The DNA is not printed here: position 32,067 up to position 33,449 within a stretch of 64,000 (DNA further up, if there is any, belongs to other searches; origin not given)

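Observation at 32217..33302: Cytoplasmic SsuA-fold protein that looks like a DszB-type desulfinase rather than a transporter component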

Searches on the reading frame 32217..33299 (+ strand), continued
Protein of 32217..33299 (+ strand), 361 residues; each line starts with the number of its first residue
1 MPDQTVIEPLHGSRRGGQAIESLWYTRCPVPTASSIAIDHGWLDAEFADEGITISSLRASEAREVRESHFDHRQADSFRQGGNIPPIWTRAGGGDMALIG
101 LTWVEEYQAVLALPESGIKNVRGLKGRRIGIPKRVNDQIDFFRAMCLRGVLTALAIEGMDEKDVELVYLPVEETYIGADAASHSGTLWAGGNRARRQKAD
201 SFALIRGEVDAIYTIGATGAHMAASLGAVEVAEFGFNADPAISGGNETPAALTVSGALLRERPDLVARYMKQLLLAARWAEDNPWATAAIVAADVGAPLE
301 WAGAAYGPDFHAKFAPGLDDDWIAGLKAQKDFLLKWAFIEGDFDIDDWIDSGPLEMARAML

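Call 28: find_encoding_contigs(protein=P0008, flank=8000, max_places=2)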
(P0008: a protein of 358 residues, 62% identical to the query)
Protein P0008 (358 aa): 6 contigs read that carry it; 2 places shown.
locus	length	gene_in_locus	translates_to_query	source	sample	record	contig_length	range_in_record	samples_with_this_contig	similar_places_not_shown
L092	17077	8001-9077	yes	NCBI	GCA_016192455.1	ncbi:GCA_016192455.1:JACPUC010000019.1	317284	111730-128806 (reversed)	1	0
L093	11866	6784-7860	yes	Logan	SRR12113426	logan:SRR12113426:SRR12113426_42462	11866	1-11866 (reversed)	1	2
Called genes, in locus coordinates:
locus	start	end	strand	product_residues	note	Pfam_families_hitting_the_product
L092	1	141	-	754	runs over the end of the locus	PF02538:Hydantoinase_B, PF08882:Acetone_carb_G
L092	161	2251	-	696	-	PF05378:Hydant_A_N, PF01968:Hydantoinase_A, PF19278:Hydant_A_C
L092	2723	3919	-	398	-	PF13433:Peripla_BP_5, PF13458:Peripla_BP_6, PF01094:ANF_receptor, PF13433:Peripla_BP_5 (weak)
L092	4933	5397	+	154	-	PF01590:GAF, PF13185:GAF_2, PF13492:GAF_3 (weak)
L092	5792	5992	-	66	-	PF00313:CSD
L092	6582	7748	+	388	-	PF13433:Peripla_BP_5, PF13458:Peripla_BP_6, PF01094:ANF_receptor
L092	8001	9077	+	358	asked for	PF09084:NMT1 (faint)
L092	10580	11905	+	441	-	PF12867:DinB_2, PF03781:FGE-sulfatase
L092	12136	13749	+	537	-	PF01977:UbiD, PF20696:UbiD_C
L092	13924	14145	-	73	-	-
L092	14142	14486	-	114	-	PF14076:DUF4258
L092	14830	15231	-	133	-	-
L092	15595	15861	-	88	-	-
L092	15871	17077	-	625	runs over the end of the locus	PF13432:TPR_16 (faint), PF14559:TPR_19 (faint), PF07719:TPR_2 (faint), PF13424:TPR_12 (faint), PF13428:TPR_14 (faint), PF13174:TPR_6 (faint), PF13371:TPR_9 (faint)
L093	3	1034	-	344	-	?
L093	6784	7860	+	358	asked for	PF09084:NMT1 (faint)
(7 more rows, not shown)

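Call 29: find_encoding_contigs(protein=P0014, flank=8000, max_places=2)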
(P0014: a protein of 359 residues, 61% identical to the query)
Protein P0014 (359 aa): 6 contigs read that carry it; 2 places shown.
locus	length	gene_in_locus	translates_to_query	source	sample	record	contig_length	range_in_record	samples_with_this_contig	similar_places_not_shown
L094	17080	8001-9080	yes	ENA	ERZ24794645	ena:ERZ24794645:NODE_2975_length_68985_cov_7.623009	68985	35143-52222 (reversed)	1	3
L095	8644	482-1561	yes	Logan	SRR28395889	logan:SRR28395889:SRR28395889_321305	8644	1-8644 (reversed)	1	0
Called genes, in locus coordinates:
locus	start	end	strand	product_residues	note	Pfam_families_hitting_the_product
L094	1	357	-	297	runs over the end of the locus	PF02668:TauD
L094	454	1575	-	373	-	PF03480:DctP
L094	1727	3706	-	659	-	PF00724:Oxidored_FMN, PF00070:Pyr_redox (faint), PF00724:Oxidored_FMN, PF00890:FAD_binding_2, PF01266:DAO (weak), PF07992:Pyr_redox_2, PF12831:FAD_oxidored, PF13450:NAD_binding_8 (weak), +2 more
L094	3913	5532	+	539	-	PF00501:AMP-binding, PF13193:AMP-binding_C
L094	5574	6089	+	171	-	PF04290:DctQ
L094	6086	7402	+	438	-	PF06808:DctM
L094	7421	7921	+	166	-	PF22381:Staph_reg_Sar_Rot (weak), PF01047:MarR, PF12802:MarR_2, PF13463:HTH_27 (weak)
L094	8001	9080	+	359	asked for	PF09084:NMT1 (faint)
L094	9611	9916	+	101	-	PF00174:Oxidored_molyb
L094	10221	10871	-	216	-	PF00440:TetR_N, PF17932:TetR_C_24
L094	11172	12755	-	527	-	PF00501:AMP-binding, PF13193:AMP-binding_C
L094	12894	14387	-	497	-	PF11794:HpaB_N, PF03241:HpaB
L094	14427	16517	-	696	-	PF00724:Oxidored_FMN, PF01266:DAO (faint), PF00070:Pyr_redox (faint), PF13738:Pyr_redox_3 (faint), PF00890:FAD_binding_2 (faint), PF07992:Pyr_redox_2, PF12831:FAD_oxidored, PF13450:NAD_binding_8, +2 more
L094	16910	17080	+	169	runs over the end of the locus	PF13610:DDE_Tnp_IS240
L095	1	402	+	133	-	?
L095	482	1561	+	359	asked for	PF09084:NMT1 (faint)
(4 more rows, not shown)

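Call 31: predict_structure(alignment_id=A1)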
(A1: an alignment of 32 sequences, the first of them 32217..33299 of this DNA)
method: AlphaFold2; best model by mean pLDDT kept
length: 361 residues; sequences in the alignment: 32
mean_pLDDT: 89.2   pTM: 0.88
mean pLDDT of the five models: 89.2, 88.7, 88.6, 88.0, 87.8
residues with pLDDT >= 90: 265; 70-90: 60; 50-70: 21; < 50: 15
segments of 3 or more residues with pLDDT < 50: 1-15
pLDDT, mean of each block of 10 residues (from residue 1): 41 59 89 94 96 90 80 89 94 96 96 97 98 79 93 96 95 65 68 73 95 94 95 93 91 96 97 98 96 88 93 97 95 95 97 98 94
secondary structure, 60 per line:
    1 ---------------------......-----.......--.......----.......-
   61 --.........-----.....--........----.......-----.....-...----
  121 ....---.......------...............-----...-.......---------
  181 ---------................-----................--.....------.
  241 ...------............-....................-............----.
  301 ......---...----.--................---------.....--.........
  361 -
elements in order: E22-27 H33-39 H42-48 E53-56 H63-71 E77-81 H84-91 E96-102 E108-112 H121-124 E128-134 H141-155 E165-171 H190-205 E211-215 H216-226 E229-233 H240-243 E250-255 H256-261 H263-282 H284-295 H300-306 H320-335 H345-348 H352-360

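Call 36: fold_search(model_id=the predicted structure, library=pdb)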
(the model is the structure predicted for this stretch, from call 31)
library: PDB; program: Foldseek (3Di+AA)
matches with E <= 10: 1179; with E <= 0.001: 194
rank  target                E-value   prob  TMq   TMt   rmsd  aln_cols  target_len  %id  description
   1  2de3_B                4.8e-22  1.00  0.75  0.78   4.5       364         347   26  Crystal structure of DSZB C27S mutant in complex with 2'-hydroxybiphenyl-2-sulfinic acid (released 2006-08-01)
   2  2de2                  8.0e-22  1.00  0.74  0.77   4.7       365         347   26  Crystal structure of desulfurization enzyme DSZB (released 2006-08-01)
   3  2de3_A                1.4e-21  1.00  0.75  0.78   4.5       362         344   26  Crystal structure of DSZB C27S mutant in complex with 2'-hydroxybiphenyl-2-sulfinic acid (released 2006-08-01)
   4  3ksx                  9.7e-14  1.00  0.61  0.74   4.9       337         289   17  The alkanesulfonate-binding protein SsuA from Xanthomonas axonopodis pv. citri bound to MOPS (released 2010-10-13)
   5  3ksj                  1.3e-13  1.00  0.61  0.74   4.8       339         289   18  The alkanesulfonate-binding protein SsuA from Xabthomonas axonopodis pv. citri bound to MES (released 2010-10-13)
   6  3e4r                  1.9e-13  1.00  0.62  0.74   4.8       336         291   17  Crystal structure of the alkanesulfonate binding protein (SsuA) from the phytopathogenic bacteria Xanthomonas axonopodis (released 2008-09-23)
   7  2x26_B                9.1e-13  1.00  0.61  0.73   4.8       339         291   16  Crystal structure of the periplasmic aliphatic sulphonate binding protein SsuA from Escherichia coli (released 2010-04-14)
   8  2x26_A                1.3e-12  1.00  0.63  0.73   4.4       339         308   16  Crystal structure of the periplasmic aliphatic sulphonate binding protein SsuA from Escherichia coli (released 2010-04-14)
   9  6ssy_B                2.0e-12  1.00  0.56  0.65   5.4       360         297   14  Taurine ABC transporter substrate binding protein TauA from E. coli in complex with 2-Aminoethylphosphonic acid (released 2019-12-18)
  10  3uif                  2.4e-12  1.00  0.70  0.76   3.9       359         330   12  CRYSTAL STRUCTURE OF putative sulfonate ABC transporter, periplasmic sulfonate-binding protein SsuA from Methylobacillus (released 2011-11-23)
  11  4nmy_A                2.9e-12  1.00  0.53  0.62   5.8       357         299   13  Crystal Structure of the Thiamin-bound form of Substrate-binding Protein of ABC Transporter from Clostridium difficile (released 2013-12-04)
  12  3ix1_A                3.6e-12  1.00  0.54  0.62   5.8       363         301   14  Periplasmic N-formyl-4-amino-5-aminomethyl-2-methylpyrimidine binding protein from Bacillus halodurans (released 2010-10-13)
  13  4h6d_E                1.0e-11  1.00  0.53  0.61   5.7       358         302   14  Crystal structure of PLP-soaked HMP synthase Thi5 from S. cerevisiae (released 2012-10-17)
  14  3qsl_A                1.8e-11  1.00  0.50  0.55   7.0       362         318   17  Structure of CAE31940 from Bordetella bronchiseptica RB50 (released 2011-03-23)
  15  3qsl_B                1.9e-11  1.00  0.50  0.54   6.9       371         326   16  Structure of CAE31940 from Bordetella bronchiseptica RB50 (released 2011-03-23)
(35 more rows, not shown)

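Call 40: find_related_loci(query=window:32217-33299:+, collection=metagenome_contigs, flank=10000)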
Query window:32217-33299:+ (361 aa) in metagenome_contigs; peptide patterns used: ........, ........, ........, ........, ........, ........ (x = any residue, [..] = any of these).
85 stretches matched a pattern; 3 encode a relative of the query (tblastn E <= 1e-3); 3 distinct loci.
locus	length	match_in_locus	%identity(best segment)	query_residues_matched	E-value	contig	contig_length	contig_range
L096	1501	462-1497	71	1-345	4e-99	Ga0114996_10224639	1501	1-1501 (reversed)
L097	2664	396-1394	45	15-350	5e-89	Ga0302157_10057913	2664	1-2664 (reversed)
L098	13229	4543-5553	43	20-355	4e-86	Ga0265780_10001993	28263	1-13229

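Call 47: search_protein_representatives(protein=window:32217-33299:+)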
Query: 361 residues. Proteins with E-value up to 0.001 (for the whole library): 807; up to 1e-10: 474; up to 1e-30: 206. The best 150 are listed.
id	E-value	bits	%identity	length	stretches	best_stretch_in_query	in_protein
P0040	6.0e-124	430.1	58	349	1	19-355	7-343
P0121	9.3e-106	370.2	51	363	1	14-359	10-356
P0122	1.1e-96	340.3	58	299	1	22-273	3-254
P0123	2.3e-94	332.7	73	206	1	156-361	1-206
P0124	1.3e-89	317.1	54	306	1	22-292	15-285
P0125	5.2e-88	311.8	47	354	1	23-357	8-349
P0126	8.5e-84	297.9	42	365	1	14-358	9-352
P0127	5.3e-83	295.3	42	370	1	14-358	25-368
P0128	4.1e-78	279.3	44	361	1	19-360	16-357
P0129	1.3e-77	277.6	42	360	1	18-356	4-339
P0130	5.5e-77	275.5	42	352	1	19-354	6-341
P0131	9.8e-76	271.4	42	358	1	18-358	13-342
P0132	3.0e-75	269.8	42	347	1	21-358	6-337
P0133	1.4e-73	264.3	41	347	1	22-358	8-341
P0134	3.0e-72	260.0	42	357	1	18-355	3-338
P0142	7.8e-70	252.0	45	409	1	19-285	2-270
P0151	1.5e-66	241.2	40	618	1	20-359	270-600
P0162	3.1e-63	230.3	38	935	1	18-360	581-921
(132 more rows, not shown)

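Call 48: search_protein_families(library=pfam, proteins=[P0151, P0162, P0142, L091:6869-8008:+, L012:3041-4147:+, L091:9101-10192:+, L090:4490-5590:+], max_evalue=0.01)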
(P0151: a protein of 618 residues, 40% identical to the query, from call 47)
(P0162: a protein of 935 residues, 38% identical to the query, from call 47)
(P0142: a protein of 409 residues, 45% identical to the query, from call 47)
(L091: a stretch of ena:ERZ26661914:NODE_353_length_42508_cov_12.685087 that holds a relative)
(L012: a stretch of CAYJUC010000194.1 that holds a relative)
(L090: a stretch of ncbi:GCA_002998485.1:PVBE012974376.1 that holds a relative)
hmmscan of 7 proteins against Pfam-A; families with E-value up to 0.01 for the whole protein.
P0151 (618 aa): 5 families
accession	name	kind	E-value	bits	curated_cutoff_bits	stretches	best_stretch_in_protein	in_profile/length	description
PF00158.32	Sigma54_activat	-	1.9e-26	93.2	20.2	1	3-73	97-167/168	Sigma-54 interaction domain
PF25601.1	AAA_lid_14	-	2.5e-19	69.3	27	1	79-159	1-76/87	AAA+ ATPase lid domain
PF14532.12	Sigma54_activ_2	-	5.8e-07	30.3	25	1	2-78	72-138/138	Sigma-54 interaction domain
PF09084.16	NMT1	-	1.6e-05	25.3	20.5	0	342-397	59-114/216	NMT1/THI5 like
PF02954.25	HTH_8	-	0.0082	16.3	22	0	216-244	12-40/42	Bacterial regulatory protein, Fis family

P0162 (935 aa): 4 families
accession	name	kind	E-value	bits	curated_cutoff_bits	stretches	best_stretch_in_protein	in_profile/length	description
PF01494.25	FAD_binding_3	-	3.1e-76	257.3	22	1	18-368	1-346/349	FAD binding domain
PF21274.3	Rng_hyd_C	-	2.1e-11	44.5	27.5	1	454-555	3-103/107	Aromatic-ring hydroxylase, C-terminal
PF09084.16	NMT1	-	2e-07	31.6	20.5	1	653-848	57-216/216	NMT1/THI5 like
PF00890.30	FAD_binding_2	-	7.9e-05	22.5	20.4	0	123-193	134-205/414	FAD binding domain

P0142 (409 aa): 3 families
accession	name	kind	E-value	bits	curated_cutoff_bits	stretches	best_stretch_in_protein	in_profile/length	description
PF08028.16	Acyl-CoA_dh_2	-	5.5e-14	53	22.7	1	272-383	22-129/134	Acyl-CoA dehydrogenase, C-terminal domain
PF09084.16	NMT1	-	7.9e-09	36.2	20.5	1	72-272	56-216/216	NMT1/THI5 like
PF00441.29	Acyl-CoA_dh_1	-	2.7e-08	34.6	22.4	1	286-381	46-132/150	Acyl-CoA dehydrogenase, C-terminal domain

L091:6869-8008:+ (380 aa): 1 family
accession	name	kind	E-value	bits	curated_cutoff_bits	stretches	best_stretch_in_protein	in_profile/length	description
PF04909.20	Amidohydro_2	-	8.4e-24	85.3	26.4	1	76-362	16-289/289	Amidohydrolase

L012:3041-4147:+ (369 aa): 1 family
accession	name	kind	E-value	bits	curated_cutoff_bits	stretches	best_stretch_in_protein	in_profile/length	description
PF04909.20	Amidohydro_2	-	5.3e-32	112.2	26.4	1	87-361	23-288/289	Amidohydrolase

L091:9101-10192:+ (364 aa): 5 families
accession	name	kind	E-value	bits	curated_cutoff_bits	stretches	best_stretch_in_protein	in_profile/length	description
PF07883.17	Cupin_2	-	1.9e-32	111.2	27.2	2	265-329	5-69/70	Cupin domain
PF02311.25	AraC_binding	-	1.1e-08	35.3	21.1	1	267-319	12-64/135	AraC-like ligand binding domain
PF12973.13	Cupin_7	-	5.9e-07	29.7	27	1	266-327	41-98/105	ChrR Cupin-like domain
PF02041.22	Auxin_BP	-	0.00029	21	21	0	261-294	47-80/167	Auxin binding protein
PF00190.28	Cupin_1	-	0.00035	20.6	22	1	272-329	47-112/151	Cupin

L090:4490-5590:+ (367 aa): 1 family
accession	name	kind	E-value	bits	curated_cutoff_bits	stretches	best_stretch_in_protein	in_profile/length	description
PF01717.24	Meth_synt_2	-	6.3e-19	68.9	21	1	13-362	5-322/324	Cobalamin-independent synthase, Catalytic domain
